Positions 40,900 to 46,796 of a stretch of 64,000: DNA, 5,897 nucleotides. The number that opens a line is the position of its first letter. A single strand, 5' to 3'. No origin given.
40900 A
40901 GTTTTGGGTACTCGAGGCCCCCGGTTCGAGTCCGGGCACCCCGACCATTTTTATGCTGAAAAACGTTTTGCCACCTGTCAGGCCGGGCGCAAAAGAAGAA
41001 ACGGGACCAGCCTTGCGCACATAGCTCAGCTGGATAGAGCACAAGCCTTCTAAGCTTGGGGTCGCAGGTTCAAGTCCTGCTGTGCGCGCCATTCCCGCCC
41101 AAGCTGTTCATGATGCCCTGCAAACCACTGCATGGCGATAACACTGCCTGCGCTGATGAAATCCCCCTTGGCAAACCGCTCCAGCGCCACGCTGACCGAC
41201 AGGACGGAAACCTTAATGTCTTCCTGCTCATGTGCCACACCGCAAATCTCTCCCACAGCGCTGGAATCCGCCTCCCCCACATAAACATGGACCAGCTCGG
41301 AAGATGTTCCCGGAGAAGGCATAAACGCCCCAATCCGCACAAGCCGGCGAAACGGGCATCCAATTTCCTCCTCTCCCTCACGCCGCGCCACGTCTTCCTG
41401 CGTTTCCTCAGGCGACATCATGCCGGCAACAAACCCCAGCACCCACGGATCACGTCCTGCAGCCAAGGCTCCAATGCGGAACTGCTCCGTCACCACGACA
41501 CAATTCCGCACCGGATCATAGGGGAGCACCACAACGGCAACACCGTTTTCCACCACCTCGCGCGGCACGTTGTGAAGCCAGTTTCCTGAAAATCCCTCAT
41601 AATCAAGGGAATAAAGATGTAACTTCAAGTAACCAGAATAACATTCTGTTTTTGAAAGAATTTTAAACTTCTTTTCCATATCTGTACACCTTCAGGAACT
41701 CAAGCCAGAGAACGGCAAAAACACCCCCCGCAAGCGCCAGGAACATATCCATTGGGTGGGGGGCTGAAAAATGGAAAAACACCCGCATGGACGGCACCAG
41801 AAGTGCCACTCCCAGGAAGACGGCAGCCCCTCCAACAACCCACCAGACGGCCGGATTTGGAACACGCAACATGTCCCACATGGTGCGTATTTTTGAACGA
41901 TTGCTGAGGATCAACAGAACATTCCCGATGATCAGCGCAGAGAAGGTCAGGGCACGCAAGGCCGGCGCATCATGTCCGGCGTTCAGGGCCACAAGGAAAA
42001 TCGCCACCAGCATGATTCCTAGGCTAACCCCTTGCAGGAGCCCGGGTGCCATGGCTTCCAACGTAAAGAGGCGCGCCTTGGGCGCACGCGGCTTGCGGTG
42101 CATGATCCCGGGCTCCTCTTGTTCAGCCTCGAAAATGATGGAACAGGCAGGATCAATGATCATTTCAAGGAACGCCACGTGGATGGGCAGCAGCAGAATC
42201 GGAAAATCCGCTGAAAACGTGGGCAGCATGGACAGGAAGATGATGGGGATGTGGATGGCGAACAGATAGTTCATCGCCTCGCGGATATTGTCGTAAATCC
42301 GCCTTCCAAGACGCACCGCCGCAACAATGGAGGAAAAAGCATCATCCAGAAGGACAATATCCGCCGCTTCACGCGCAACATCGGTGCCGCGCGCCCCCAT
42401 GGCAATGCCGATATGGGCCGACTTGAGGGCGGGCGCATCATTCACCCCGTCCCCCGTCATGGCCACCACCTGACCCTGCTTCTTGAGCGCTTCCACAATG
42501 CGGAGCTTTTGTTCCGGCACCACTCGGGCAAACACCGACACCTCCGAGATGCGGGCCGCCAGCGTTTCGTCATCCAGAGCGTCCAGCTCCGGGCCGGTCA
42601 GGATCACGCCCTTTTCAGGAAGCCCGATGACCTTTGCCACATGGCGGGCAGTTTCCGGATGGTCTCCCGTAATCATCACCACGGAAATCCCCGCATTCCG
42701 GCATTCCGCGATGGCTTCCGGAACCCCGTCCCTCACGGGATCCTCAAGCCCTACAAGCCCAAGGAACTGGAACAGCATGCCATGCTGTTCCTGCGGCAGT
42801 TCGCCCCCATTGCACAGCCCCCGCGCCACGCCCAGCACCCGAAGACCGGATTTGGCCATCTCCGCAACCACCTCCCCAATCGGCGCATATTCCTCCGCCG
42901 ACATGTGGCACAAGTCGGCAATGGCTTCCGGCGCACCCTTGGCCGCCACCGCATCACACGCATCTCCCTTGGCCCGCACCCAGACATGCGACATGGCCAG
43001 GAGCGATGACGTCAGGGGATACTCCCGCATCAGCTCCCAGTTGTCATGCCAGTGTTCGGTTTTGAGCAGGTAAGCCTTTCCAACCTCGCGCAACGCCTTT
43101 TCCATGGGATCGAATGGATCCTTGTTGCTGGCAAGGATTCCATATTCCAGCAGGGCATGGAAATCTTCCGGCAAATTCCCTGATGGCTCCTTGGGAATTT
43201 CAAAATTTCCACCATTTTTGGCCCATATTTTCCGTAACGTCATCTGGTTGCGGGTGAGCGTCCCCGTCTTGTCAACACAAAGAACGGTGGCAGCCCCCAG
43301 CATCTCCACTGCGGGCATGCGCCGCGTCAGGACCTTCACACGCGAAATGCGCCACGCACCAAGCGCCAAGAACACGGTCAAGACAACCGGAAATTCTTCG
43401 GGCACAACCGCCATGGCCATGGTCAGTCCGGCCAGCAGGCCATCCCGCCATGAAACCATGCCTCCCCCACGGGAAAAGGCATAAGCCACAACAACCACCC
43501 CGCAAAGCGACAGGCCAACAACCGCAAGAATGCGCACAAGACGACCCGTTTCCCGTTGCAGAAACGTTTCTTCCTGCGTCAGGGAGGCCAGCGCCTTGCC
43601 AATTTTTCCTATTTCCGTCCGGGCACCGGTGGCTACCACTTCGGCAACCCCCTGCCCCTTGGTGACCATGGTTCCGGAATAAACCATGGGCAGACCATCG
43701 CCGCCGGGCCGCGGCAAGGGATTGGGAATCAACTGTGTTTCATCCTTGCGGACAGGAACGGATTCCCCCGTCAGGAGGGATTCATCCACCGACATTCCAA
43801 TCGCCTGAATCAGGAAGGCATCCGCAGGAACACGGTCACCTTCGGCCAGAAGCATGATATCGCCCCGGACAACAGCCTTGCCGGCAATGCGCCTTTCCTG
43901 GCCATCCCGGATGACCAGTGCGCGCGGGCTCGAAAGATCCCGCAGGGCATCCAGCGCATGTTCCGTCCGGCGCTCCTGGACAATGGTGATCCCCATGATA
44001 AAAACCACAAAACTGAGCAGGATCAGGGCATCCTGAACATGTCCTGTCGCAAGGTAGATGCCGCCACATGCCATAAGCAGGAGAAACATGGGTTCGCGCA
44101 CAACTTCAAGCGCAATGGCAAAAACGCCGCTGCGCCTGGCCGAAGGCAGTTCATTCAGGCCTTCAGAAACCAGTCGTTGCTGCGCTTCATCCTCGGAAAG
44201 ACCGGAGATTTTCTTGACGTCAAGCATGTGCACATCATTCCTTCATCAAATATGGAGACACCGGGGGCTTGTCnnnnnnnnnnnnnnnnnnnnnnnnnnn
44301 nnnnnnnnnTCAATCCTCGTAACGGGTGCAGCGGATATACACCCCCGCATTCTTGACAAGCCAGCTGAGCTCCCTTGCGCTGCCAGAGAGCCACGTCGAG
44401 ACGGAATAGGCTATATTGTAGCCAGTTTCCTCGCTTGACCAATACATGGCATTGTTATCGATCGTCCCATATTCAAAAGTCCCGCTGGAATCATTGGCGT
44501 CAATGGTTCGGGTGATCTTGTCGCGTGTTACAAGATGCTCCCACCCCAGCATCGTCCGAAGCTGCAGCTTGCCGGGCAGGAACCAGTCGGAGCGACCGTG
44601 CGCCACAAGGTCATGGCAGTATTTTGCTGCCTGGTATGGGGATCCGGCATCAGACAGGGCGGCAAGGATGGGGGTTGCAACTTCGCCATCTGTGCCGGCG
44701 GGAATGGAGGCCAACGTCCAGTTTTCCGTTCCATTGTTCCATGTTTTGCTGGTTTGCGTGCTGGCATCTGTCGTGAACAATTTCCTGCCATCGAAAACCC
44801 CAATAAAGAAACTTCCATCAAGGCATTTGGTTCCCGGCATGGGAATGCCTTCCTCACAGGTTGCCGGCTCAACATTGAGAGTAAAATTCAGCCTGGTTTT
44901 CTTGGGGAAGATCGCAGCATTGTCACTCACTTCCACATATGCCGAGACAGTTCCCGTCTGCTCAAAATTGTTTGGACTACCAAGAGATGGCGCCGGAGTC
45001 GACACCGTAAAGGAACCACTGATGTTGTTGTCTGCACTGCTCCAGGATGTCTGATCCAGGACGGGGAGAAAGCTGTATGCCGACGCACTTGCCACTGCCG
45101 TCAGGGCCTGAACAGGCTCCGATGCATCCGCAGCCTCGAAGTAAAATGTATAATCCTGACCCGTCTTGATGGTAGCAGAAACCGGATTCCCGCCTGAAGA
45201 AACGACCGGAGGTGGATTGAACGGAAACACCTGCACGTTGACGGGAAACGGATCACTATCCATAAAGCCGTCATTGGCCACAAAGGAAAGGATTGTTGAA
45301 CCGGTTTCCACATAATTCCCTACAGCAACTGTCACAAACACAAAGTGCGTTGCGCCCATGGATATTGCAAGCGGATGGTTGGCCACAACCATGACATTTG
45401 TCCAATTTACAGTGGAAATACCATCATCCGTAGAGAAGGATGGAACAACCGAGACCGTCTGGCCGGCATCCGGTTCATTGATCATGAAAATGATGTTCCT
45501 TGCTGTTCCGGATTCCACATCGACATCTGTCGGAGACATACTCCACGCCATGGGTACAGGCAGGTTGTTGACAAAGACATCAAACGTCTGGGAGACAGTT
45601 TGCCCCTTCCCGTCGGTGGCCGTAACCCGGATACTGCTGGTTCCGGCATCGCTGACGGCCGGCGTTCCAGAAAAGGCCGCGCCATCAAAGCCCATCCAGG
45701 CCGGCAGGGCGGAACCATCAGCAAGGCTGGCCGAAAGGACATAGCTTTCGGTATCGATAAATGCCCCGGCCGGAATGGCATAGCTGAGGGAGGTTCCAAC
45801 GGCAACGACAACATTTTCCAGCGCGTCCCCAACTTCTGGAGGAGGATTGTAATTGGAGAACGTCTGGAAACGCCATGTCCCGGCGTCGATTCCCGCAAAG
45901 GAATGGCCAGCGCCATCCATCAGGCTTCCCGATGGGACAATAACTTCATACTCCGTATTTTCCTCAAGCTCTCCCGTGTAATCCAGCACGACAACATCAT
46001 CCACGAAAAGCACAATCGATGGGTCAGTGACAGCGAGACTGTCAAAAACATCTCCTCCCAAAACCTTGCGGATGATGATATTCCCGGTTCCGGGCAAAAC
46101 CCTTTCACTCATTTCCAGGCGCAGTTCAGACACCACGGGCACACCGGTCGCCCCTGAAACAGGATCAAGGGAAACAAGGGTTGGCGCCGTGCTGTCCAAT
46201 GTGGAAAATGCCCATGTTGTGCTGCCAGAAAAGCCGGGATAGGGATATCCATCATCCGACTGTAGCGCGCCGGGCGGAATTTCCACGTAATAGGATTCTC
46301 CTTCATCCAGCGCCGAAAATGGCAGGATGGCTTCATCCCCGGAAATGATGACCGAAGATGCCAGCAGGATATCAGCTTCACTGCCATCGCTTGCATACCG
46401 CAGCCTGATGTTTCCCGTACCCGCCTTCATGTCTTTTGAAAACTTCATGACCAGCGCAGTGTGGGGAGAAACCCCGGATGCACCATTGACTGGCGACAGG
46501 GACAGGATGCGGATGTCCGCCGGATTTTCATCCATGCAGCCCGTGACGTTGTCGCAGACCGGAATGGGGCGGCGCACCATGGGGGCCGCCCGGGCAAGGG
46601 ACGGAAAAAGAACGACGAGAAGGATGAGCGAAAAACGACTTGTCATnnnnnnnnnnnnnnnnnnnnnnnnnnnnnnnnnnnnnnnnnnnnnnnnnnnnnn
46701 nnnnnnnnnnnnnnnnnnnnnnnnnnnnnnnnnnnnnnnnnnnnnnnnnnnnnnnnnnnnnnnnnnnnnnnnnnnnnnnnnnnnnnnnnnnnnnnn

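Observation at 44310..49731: Four-gene minus-strand cluster downstream of tRNA genes: two paralogous 'HExxGH...SELRAD' proteins, a Cys-rich anchored protein and a DUF1566 Ig-repeat surface protein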

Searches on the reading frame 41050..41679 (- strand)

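Call 71: search_protein_families(library=pfam, proteins=[window:41050-41679:-], max_evalue=0.00001)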
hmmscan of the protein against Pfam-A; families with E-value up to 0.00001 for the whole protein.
window:41050-41679:- (209 aa): 1 family
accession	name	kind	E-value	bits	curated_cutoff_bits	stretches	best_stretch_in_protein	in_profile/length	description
PF00293.34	NUDIX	-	4.4e-09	36.9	21.1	1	46-161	3-114/134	NUDIX domain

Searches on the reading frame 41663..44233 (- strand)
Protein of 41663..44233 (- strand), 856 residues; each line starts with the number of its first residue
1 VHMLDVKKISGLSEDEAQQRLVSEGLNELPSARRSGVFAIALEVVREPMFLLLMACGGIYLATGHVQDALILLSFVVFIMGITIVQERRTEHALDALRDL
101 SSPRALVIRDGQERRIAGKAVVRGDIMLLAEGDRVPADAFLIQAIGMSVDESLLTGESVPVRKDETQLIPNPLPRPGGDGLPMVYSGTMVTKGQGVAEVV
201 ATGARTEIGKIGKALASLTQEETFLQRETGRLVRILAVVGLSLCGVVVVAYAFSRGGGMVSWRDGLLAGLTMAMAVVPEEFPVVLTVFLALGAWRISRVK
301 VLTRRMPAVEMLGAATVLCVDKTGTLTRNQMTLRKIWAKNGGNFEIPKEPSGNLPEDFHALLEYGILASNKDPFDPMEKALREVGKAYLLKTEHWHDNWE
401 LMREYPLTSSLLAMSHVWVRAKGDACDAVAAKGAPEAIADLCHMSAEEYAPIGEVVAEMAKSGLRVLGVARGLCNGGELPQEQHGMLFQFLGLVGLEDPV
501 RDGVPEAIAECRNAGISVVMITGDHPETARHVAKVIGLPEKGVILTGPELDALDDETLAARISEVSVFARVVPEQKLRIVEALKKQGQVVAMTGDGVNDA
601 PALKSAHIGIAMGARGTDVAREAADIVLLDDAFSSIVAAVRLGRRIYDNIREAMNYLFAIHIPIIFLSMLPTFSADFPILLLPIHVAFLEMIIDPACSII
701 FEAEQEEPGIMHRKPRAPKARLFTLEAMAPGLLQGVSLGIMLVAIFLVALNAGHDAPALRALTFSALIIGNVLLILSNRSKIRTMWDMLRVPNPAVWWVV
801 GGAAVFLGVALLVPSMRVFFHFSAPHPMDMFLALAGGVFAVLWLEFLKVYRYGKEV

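Call 71: search_protein_families(library=pfam, proteins=[window:41663-44233:-], max_evalue=0.00001)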
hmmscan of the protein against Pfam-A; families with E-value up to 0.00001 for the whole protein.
window:41663-44233:- (856 aa): 5 families
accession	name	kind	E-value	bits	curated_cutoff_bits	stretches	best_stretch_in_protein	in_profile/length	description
PF00122.25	E1-E2_ATPase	-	4.5e-43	147.3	28.1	1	100-298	2-180/181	E1-E2 ATPase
PF00689.26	Cation_ATPase_C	-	6.3e-29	101.4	27.3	1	678-849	1-174/175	Cation transporting ATPase, C-terminus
PF00702.32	Hydrolase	-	3.6e-22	80.1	26.4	1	317-607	3-191/191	haloacid dehalogenase-like hydrolase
PF00690.31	Cation_ATPase_N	-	1.5e-08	34.6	20.4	1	4-59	13-68/69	Cation transporter/ATPase, N-terminus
PF08282.18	Hydrolase_3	-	6.3e-06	26.5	20.9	0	580-636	196-251/255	haloacid dehalogenase-like hydrolase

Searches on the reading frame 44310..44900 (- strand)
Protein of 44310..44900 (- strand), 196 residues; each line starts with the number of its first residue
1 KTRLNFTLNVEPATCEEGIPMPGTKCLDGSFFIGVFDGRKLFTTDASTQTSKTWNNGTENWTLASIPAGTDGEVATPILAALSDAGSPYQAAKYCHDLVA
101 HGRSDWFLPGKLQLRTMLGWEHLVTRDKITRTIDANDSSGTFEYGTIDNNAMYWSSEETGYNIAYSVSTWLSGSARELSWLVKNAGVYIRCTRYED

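Call 76: search_protein_families(library=pfam, proteins=[window:44310-44900:-], max_evalue=0.01)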
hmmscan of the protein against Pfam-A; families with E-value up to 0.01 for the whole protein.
window:44310-44900:- (196 aa): 1 family
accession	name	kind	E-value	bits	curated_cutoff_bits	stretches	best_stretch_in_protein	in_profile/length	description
PF07603.17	Lcl_C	-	0.00013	22.7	34.9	1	53-193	11-117/117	Lcl C-terminal domain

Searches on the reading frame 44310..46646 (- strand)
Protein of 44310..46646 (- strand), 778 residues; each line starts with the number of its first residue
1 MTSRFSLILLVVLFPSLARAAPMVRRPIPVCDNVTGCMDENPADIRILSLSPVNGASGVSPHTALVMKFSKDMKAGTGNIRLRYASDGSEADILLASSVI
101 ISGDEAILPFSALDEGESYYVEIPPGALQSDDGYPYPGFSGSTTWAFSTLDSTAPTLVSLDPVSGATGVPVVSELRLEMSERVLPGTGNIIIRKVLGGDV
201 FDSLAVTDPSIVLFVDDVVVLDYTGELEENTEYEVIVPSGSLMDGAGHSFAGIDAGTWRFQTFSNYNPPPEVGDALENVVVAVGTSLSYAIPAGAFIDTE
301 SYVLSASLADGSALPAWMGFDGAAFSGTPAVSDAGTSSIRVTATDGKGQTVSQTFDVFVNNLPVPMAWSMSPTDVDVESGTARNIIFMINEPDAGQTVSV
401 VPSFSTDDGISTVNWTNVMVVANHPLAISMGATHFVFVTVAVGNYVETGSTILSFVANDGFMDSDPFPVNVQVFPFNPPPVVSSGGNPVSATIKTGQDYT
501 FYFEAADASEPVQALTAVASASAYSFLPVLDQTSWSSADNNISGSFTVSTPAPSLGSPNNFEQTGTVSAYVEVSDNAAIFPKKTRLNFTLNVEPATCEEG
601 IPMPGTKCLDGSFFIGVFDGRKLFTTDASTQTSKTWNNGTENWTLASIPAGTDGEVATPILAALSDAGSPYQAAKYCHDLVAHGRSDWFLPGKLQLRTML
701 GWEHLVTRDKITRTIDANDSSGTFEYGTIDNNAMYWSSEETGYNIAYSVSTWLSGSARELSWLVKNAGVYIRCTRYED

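Call 3: search_protein_families(library=pfam, proteins=[window:44310-46646:-], max_evalue=1)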
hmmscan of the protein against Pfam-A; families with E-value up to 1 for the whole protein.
window:44310-46646:- (778 aa): 3 families
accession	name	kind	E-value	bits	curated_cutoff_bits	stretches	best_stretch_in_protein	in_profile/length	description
PF13205.12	Big_5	-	6.1e-26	91.6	23.6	2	151-262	1-105/105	Bacterial Ig-like domain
PF05345.18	He_PIG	-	2.2e-13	50.9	24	1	274-359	6-95/96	Putative Ig domain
PF07603.17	Lcl_C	-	0.0017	19.1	34.9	1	662-775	25-117/117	Lcl C-terminal domain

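Call 4: search_protein_families(library=ncbifam, proteins=[window:44310-46646:-], max_evalue=1)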
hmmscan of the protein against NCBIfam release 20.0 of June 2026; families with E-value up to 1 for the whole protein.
window:44310-46646:- (778 aa): 1 family
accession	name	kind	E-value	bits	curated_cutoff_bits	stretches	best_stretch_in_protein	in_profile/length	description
NF012211.1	tand_rpt_95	domain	0.013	15.4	90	1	324-361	49-86/98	tandem-95 repeat protein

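Call 20: search_protein_families(library=padloc, proteins=[window:44310-46646:-], max_evalue=0.1)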
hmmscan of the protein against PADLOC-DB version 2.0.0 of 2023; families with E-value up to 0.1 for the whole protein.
window:44310-46646:- (778 aa): 0 families

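Call 27: search_solved_structures(query=window:44310-46646:-, max_evalue=0.01)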
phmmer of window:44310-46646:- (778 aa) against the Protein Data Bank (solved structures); distinct sequences matched with E-value up to 0.01: 0.

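Call 97: search_protein_families(library=phrogs, proteins=[window:44310-46646:-], max_evalue=0.01)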
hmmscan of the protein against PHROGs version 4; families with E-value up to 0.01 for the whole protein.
window:44310-46646:- (778 aa): 0 families
